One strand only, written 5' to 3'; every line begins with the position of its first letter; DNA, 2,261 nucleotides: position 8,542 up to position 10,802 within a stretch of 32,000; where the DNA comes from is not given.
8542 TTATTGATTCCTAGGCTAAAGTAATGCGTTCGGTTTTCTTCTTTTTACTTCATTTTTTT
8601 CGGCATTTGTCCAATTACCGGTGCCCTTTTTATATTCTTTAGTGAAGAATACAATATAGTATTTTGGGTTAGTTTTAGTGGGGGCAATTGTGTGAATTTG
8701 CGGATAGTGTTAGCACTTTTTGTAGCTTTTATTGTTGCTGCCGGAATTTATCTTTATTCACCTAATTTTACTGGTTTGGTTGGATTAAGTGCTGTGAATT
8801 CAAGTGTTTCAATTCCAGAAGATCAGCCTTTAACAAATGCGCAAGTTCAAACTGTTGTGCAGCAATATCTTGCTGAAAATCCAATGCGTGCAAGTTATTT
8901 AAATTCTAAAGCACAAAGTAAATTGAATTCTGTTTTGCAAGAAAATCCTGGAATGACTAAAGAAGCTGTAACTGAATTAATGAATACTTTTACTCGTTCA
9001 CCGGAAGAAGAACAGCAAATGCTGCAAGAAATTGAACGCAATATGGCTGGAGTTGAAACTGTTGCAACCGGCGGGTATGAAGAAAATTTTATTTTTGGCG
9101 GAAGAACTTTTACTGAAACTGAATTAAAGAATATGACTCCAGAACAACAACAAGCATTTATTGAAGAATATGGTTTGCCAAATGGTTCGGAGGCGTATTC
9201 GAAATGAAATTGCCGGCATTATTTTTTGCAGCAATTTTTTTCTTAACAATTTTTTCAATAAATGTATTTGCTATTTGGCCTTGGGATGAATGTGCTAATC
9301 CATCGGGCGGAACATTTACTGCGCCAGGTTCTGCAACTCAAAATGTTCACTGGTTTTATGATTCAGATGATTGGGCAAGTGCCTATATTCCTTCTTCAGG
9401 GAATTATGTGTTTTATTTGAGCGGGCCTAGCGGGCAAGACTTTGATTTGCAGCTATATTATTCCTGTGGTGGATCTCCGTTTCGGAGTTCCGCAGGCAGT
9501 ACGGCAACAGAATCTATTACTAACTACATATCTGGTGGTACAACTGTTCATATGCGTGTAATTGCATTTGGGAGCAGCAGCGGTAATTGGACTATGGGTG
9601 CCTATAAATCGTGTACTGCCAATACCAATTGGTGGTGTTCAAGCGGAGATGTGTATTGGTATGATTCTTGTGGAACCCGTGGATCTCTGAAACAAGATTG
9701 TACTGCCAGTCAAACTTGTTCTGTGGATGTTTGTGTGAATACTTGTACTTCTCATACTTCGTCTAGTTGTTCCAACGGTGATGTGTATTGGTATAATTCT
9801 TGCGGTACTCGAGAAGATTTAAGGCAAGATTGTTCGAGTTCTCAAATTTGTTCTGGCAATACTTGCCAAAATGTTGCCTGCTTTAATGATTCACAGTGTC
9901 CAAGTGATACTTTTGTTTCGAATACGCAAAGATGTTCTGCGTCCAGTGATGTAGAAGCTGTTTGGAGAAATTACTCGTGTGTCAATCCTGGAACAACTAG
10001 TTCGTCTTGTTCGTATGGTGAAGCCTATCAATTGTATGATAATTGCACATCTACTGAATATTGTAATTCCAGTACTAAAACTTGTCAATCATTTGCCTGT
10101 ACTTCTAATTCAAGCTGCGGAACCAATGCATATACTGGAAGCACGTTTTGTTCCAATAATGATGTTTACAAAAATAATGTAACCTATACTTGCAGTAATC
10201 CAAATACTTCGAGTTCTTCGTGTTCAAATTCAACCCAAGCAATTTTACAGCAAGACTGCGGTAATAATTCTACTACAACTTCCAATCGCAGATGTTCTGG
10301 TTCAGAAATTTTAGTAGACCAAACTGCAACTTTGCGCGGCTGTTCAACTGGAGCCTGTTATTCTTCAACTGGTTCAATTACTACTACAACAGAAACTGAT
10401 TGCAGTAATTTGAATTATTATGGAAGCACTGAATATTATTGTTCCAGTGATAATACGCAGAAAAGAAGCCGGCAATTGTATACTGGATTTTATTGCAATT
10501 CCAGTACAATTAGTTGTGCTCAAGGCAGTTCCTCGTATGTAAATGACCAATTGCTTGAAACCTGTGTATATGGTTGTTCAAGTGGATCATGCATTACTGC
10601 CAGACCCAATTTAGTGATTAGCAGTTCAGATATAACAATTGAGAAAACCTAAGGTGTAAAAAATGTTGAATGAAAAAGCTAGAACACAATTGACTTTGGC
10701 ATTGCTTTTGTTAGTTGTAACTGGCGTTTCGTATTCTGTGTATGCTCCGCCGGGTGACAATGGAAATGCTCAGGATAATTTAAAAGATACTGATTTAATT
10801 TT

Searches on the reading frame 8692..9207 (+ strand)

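Call 6: search_protein_families(library=pfam, proteins=[window:8692-9207:+], max_evalue=1)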
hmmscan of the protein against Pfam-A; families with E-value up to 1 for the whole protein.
window:8692-9207:+ (171 aa): 4 families
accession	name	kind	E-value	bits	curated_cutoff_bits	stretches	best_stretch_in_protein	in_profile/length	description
PF23768.1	DUF7167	-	0.017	15.6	24.4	1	133-160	20-42/60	Domain of unknown function (DUF7167)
PF17944.6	Arg_decarbox_C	-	0.023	15.6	23.3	0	142-160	24-41/51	Arginine decarboxylase C-terminal helical extension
PF24276.1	DUF7469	-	0.073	13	27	1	41-118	130-205/220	Family of unknown function (DUF7469)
PF12958.12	DUF3847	-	0.26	11.8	40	0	77-106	48-77/81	Protein of unknown function (DUF3847)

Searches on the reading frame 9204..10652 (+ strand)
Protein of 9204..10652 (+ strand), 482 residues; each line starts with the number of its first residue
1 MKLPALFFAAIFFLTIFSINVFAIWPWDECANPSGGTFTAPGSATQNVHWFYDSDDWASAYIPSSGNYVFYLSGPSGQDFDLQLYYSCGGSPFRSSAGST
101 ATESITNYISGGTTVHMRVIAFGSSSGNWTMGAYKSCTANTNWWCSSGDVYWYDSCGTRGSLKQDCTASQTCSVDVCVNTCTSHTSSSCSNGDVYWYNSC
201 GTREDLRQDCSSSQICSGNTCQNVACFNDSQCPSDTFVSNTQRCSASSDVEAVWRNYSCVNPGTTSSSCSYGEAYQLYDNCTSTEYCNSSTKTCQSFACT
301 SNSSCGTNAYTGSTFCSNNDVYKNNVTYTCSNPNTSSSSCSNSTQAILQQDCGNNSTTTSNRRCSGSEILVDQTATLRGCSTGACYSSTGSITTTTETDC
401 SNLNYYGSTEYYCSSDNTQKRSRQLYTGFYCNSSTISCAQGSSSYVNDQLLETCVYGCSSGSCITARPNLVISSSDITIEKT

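Call 6: search_protein_families(library=pfam, proteins=[window:9204-10652:+], max_evalue=1)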
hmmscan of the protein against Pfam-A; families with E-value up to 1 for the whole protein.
window:9204-10652:+ (482 aa): 0 families

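Call 59: find_encoding_contigs(protein=window:9204-10652:+, flank=10000, max_places=6)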
Protein window:9204-10652:+ (482 aa): no gene with exactly this product is on record in the collection.
